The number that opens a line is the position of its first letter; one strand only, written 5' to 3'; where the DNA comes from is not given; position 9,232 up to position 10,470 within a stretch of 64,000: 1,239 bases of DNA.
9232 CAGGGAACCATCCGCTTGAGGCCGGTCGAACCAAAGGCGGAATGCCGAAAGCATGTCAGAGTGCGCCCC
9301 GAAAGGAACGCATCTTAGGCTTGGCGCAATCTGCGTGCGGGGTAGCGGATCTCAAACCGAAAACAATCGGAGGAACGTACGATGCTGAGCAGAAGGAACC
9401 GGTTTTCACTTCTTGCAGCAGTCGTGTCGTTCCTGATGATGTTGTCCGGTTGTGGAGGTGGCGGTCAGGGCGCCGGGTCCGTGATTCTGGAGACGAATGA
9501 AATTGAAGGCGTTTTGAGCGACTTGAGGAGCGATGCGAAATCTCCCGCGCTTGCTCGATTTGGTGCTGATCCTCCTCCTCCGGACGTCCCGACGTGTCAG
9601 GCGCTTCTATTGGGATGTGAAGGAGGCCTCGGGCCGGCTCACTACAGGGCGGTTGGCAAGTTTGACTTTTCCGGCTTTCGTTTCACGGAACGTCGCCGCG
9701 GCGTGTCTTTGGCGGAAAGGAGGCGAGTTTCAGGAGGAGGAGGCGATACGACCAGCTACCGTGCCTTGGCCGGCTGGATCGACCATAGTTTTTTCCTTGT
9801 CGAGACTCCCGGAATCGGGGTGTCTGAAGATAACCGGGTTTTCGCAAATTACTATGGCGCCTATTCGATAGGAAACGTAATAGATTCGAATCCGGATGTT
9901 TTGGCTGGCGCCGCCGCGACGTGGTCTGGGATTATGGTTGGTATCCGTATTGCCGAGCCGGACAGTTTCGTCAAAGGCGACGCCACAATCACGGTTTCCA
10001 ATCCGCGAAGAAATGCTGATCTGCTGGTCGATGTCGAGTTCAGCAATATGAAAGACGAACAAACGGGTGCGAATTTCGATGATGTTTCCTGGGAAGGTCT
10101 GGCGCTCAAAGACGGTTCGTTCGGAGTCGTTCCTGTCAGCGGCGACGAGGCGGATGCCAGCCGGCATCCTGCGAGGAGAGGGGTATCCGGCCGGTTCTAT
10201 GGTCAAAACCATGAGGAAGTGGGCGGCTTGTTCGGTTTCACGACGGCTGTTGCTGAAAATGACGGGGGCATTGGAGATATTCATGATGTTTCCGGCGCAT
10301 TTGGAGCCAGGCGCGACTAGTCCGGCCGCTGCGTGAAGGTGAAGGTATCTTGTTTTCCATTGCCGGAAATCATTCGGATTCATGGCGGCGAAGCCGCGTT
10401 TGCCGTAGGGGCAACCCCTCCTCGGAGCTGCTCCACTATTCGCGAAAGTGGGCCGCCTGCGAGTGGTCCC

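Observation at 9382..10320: Second TbpB/fHbp-fold lipoprotein 4.5 kb from the Slam gene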

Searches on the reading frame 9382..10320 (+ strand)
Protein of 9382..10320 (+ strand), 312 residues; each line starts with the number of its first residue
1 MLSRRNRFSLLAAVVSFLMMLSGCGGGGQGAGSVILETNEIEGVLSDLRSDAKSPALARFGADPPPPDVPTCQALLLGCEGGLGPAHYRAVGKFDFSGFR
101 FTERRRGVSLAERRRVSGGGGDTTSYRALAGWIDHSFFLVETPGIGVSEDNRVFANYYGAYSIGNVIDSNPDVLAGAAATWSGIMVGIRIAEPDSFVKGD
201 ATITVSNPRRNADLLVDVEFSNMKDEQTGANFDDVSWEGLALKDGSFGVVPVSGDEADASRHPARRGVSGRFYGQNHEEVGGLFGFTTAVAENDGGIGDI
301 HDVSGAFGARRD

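Call 3: search_protein_families(library=pfam, proteins=[window:9382-10320:+], max_evalue=1)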
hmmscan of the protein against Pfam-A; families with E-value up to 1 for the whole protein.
window:9382-10320:+ (312 aa): 2 families
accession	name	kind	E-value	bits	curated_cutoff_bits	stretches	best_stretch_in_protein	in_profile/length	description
PF01298.24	TbpB_B_D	-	4.3e-05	24.5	26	1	262-311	87-126/126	C-lobe and N-lobe beta barrels of Tf-binding protein B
PF20745.2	TSP_Ig-like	-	0.062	14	27.9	1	141-199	29-78/86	Tailspike protein-like, Ig-like domain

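Call 4: search_protein_families(library=ncbifam, proteins=[window:9382-10320:+], max_evalue=1)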
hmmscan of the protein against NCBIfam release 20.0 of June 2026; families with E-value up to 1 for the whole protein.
window:9382-10320:+ (312 aa): 4 families
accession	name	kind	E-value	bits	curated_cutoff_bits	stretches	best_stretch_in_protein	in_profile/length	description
NF041636.1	slam_lipo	equivalog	0.0021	18.3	80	1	253-298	110-151/154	Slam-dependent surface lipoprotein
NF037973.1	metallo_SslE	exception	0.018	12.4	3000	1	7-70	8-68/1519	lipoprotein metalloprotease SslE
NF058595.1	invert_tail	domain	0.019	15.3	37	1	4-32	52-80/113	lipo-invert putative C-terminal anchoring domain-containing protein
NF051869.1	StalkProtStpX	equivalog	0.19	11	450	1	1-80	1-68/516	stalk-specific protein StpX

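Call 6: find_homologous_proteins(query=window:9382-10317:+, max_evalue=0.001)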
Query window:9382-10317:+ (312 aa): 140 proteins with E <= 0.001 among 8000 candidates; the best 120 are listed.
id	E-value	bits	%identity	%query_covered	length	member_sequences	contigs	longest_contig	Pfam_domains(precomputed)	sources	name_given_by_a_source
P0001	6.3e-194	661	95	100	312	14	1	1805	-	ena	-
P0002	2.9e-166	571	85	100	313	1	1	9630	-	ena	-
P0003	2.0e-165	568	83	100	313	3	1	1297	-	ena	-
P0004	6.6e-165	566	83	100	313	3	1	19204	-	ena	-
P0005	1.8e-164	565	83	93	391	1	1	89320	PF01298.25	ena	-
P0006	1.5e-162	558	83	100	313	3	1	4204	-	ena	-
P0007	1.5e-162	558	82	100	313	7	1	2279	-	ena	-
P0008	1.8e-162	558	83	100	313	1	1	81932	-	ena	-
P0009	1.2e-161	555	80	100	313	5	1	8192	-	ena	-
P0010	4.0e-161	554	82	100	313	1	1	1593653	-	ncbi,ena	-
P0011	1.3e-160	552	83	93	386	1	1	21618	PF01298.25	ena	-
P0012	2.6e-160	551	83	93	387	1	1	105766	-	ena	-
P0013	7.6e-160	550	81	100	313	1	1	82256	PF01298.25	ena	-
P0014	9.1e-160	549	81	100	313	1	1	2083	-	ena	-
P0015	8.4e-158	543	83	92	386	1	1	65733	PF01298.25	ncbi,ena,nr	ncbi:MAG: hypothetical protein OXG62_14450 [Nitrospinae bacterium]|nr:hypothetical protein [Nitrospi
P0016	6.6e-157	540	79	100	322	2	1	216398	PF01298.25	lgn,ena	-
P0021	9.1e-154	530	80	93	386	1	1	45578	PF01298.25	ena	-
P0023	1.8e-152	525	82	92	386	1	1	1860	PF01298.25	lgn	-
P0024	2.1e-152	525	77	100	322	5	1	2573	PF01298.25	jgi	-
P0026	1.5e-151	522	80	92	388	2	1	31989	PF01298.25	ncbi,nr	ncbi:MAG: hypothetical protein OXL41_11250 [Nitrospinae bacterium]|nr:hypothetical protein [Nitrospi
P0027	2.6e-151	521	81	92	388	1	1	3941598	-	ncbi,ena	-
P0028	4.1e-151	521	77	100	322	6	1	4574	PF01298.25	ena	-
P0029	1.4e-138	480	71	92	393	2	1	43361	PF01298.25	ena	-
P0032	9.6e-109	382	61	92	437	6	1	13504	PF01298.25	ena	-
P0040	7.9e-98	346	59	88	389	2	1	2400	PF01298.25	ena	-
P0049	1.2e-93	332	54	100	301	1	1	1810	PF01298.25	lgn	-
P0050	5.5e-93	330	54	100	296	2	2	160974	PF01298.25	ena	-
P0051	7.5e-93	329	54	100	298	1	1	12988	PF01298.25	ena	-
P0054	1.9e-91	325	53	100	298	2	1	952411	PF01298.25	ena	-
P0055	5.1e-91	323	54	100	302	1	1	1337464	PF01298.25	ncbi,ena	-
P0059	1.6e-86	309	54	88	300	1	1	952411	PF01298.25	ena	-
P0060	4.7e-83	297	52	87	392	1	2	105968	PF01298.25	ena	-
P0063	1.6e-80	289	51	92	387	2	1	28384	PF01298.25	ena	-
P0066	1.8e-77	279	50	96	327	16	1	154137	PF01298.25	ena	-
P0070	1.8e-76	276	49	92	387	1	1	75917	PF01298.25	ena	-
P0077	8.8e-74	267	49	92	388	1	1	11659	PF01298.25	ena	-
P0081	1.5e-57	213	61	58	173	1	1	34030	PF01298.25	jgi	-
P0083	3.1e-53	199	54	61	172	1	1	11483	PF01298.25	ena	-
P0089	9.6e-39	152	39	89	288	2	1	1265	PF01298.25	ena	-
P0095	1.0e-34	138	34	97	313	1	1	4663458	PF01298.25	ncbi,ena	-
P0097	1.8e-30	125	36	78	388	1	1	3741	PF01298.25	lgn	-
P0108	6.1e-21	93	31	92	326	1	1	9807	PF01298.25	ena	-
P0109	1.3e-20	92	33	73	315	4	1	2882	PF01298.25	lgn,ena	-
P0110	3.8e-19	87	38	61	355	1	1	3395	PF01298.25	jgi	jgi:hypothetical protein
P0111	4.1e-19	87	32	89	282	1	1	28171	PF01298.25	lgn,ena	-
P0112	7.3e-19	86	33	68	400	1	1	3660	PF01298.25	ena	-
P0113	5.2e-17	80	37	67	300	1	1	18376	PF01298.25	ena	-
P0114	9.3e-16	76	34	58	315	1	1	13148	PF01298.25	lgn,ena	-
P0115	2.3e-15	75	33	70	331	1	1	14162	PF01298.25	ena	-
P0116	9.8e-15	73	38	58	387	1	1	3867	PF01298.25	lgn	-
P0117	2.3e-14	72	30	77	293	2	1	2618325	PF01298.25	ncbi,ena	-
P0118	9.6e-14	70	28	99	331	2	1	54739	PF01298.25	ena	-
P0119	2.0e-13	69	36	66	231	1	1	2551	PF01298.25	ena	-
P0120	4.0e-13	68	33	66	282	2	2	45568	PF01298.25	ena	-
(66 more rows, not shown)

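Call 10: find_encoding_contigs(protein=window:9382-10320:+, flank=10000, max_places=6)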
Protein window:9382-10320:+ (312 aa): no gene with exactly this product is on record in the collection.

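Call 11: find_encoding_contigs(protein=P0010, flank=10000, max_places=3)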
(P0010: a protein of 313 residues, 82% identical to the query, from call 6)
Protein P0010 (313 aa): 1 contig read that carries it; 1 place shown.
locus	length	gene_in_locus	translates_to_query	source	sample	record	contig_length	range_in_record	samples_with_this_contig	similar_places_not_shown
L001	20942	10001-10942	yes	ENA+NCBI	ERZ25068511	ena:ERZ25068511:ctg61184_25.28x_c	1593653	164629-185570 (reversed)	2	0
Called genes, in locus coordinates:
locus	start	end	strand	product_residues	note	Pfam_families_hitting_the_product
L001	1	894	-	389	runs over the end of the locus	PF13356:Arm-DNA-bind_3, PF14659:Phage_int_SAM_3, PF00589:Phage_integrase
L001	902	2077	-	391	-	PF13356:Arm-DNA-bind_3, PF14659:Phage_int_SAM_3 (faint), PF00589:Phage_integrase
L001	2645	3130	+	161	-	-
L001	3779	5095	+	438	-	PF22694:CtpB_N-like, PF00595:PDZ (weak), PF13180:PDZ_2, PF17820:PDZ_6, PF03572:Peptidase_S41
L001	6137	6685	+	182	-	PF13424:TPR_12 (faint), PF00515:TPR_1 (faint), PF07719:TPR_2 (faint), PF13181:TPR_8 (faint), PF13432:TPR_16 (faint), PF13374:TPR_10 (faint), PF13431:TPR_17 (faint), PF14559:TPR_19 (faint)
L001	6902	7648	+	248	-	PF08238:Sel1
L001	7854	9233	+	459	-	-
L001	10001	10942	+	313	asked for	-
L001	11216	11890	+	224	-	-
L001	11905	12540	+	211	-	PF08808:RES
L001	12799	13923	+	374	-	PF00814:TsaD, PF22521:HypF_C_2 (weak)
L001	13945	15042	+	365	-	PF01207:Dus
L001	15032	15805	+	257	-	PF00106:adh_short, PF08659:KR, PF23441:SDR (weak), PF13561:adh_short_C2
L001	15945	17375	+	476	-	PF05598:DUF772, PF01609:DDE_Tnp_1, PF13751:DDE_Tnp_1_6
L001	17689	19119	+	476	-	PF05598:DUF772, PF01609:DDE_Tnp_1, PF13751:DDE_Tnp_1_6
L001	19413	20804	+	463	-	PF05598:DUF772, PF01609:DDE_Tnp_1, PF13751:DDE_Tnp_1_6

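Call 12: find_encoding_contigs(protein=P0027, flank=10000, max_places=3)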
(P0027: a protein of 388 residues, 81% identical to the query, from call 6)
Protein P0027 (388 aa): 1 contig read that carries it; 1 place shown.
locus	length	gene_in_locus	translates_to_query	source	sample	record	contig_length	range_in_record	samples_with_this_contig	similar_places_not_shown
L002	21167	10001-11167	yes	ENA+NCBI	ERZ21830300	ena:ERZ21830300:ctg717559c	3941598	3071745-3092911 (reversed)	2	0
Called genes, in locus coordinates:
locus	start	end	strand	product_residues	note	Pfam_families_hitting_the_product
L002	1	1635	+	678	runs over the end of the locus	PF00456:Transketolase_N, PF02779:Transket_pyr, PF02780:Transketolase_C, PF22613:Transketolase_C_1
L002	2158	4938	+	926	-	-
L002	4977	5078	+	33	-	-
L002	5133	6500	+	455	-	PF05090:HTTM, PF22777:VKGC_lumenal_dom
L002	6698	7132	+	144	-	PF04134:DCC1-like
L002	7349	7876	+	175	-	-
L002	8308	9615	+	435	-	PF22694:CtpB_N-like, PF00595:PDZ, PF13180:PDZ_2, PF17820:PDZ_6, PF03572:Peptidase_S41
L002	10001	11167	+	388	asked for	-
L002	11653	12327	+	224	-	-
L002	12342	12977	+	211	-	PF08808:RES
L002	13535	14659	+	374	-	PF00814:TsaD, PF22521:HypF_C_2 (weak)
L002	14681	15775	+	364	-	PF01207:Dus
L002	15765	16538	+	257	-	PF00106:adh_short, PF08659:KR, PF13561:adh_short_C2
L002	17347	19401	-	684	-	PF04348:LppC (weak), PF13458:Peripla_BP_6, PF01094:ANF_receptor, PF13458:Peripla_BP_6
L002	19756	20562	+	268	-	PF02163:Peptidase_M50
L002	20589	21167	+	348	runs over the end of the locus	PF11104:PilM_2, PF14450:FtsA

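Call 17: predict_structure(alignment_id=A1)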
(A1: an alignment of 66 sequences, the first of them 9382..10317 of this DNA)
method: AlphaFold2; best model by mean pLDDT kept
length: 312 residues; sequences in the alignment: 66
mean_pLDDT: 79.5   pTM: 0.80
mean pLDDT of the five models: 79.5, 74.3, 74.1, 73.3, 72.9
residues with pLDDT >= 90: 155; 70-90: 65; 50-70: 45; < 50: 47
segments of 3 or more residues with pLDDT < 50: 1-7, 9-11, 16-32, 74-76, 147-153, 259-263
pLDDT, mean of each block of 10 residues (from residue 1): 43 46 39 75 96 89 71 52 80 87 96 74 76 97 62 66 95 95 94 88 94 93 92 95 93 64 72 97 88 57 94 94
secondary structure, 60 per line:
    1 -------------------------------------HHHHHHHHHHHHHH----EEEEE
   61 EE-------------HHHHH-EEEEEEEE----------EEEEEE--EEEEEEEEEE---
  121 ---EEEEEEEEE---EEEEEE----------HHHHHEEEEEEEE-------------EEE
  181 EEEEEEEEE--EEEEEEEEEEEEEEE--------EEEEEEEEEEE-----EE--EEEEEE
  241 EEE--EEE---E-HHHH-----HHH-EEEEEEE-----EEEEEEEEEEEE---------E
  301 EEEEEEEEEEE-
elements in order: H38-51 E56-62 H76-80 E82-89 E100-105 E108-117 E124-132 E136-141 H152-156 E157-164 E178-189 E192-206 E215-225 E235-243 E246-248 H254-257 E267-273 E279-290 E300-311

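Call 20: fold_search(model_id=the predicted structure, library=pdb)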
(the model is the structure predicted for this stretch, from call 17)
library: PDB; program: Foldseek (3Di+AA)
matches with E <= 10: 624; with E <= 0.001: 17
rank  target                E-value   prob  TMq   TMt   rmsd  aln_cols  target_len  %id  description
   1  8gmm_A                2.5e-05  1.00  0.33  0.42  11.9       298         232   13  Stenotrophomonas maltophilia Holo HphA (released 2024-03-27)
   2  5kkx_B                6.8e-05  1.00  0.38  0.48  11.8       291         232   14  Crystal structure of a TbpB C-lobe mutant from Neisseria meningitidis M982 (released 2017-07-19)
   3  4qq1_C                1.3e-04  1.00  0.28  0.18  17.0       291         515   13  Crystal structure of the isotype 1 Transferrin binding protein B (TbpB) from serogroup B Neisseria meningitidis (released 2015-04-01)
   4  4u9c_A                1.4e-04  1.00  0.28  0.30  10.8       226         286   13  STRUCTURE OF THE LBPB N-LOBE FROM NEISSERIA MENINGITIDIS (released 2014-10-22)
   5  8glo                  1.4e-04  1.00  0.28  0.33   9.7       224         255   12  Haemophilus parainfluenzae Holo HphA (released 2024-03-27)
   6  4u9c_B                1.8e-04  1.00  0.27  0.28  11.2       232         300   15  STRUCTURE OF THE LBPB N-LOBE FROM NEISSERIA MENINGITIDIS (released 2014-10-22)
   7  3v8u_A                2.2e-04  1.00  0.29  0.18  13.8       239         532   13  The crystal structure of transferrin binding protein B (TbpB) from Neisseria meningitidis serogroup B (released 2012-02-15)
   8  6om5                  2.8e-04  1.00  0.32  0.38   8.2       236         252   14  Structure of a haemophore from Haemophilus haemolyticus (released 2019-12-04)
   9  5nqy                  3.1e-04  1.00  0.36  0.42  11.8       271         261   11  Structure of a fHbp(V1.4):PorA(P1.16) chimera. Fusion at fHbp position 309. (released 2018-02-28)
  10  4qq1_A                3.6e-04  0.99  0.28  0.18  15.3       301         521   13  Crystal structure of the isotype 1 Transferrin binding protein B (TbpB) from serogroup B Neisseria meningitidis (released 2015-04-01)
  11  3ve1_C                3.8e-04  1.00  0.38  0.24  10.7       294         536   12  The 2.9 angstrom crystal structure of Transferrin binding protein B (TbpB) from serogroup B M982 Neisseria meningitidi (released 2012-02-22)
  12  4o4x_A                3.8e-04  1.00  0.35  0.23  10.2       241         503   12  Crystal structure of the vaccine antigen Transferrin Binding Protein B (TbpB) double mutant Tyr-167-Ala and Trp-176-Al (released 2015-01-14)
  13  3hoe_A                4.2e-04  1.00  0.35  0.43  10.9       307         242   10  Crystal Structure of Surface Lipoprotein (released 2009-10-06)
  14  3ve1_A                4.6e-04  1.00  0.37  0.24  11.9       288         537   14  The 2.9 angstrom crystal structure of Transferrin binding protein B (TbpB) from serogroup B M982 Neisseria meningitidi (released 2012-02-22)
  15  5nqp_A                5.9e-04  1.00  0.35  0.40  13.5       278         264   12  Structure of a fHbp(V1.4):PorA(P1.16) chimera. Fusion at fHbp position 151. (released 2018-02-28)
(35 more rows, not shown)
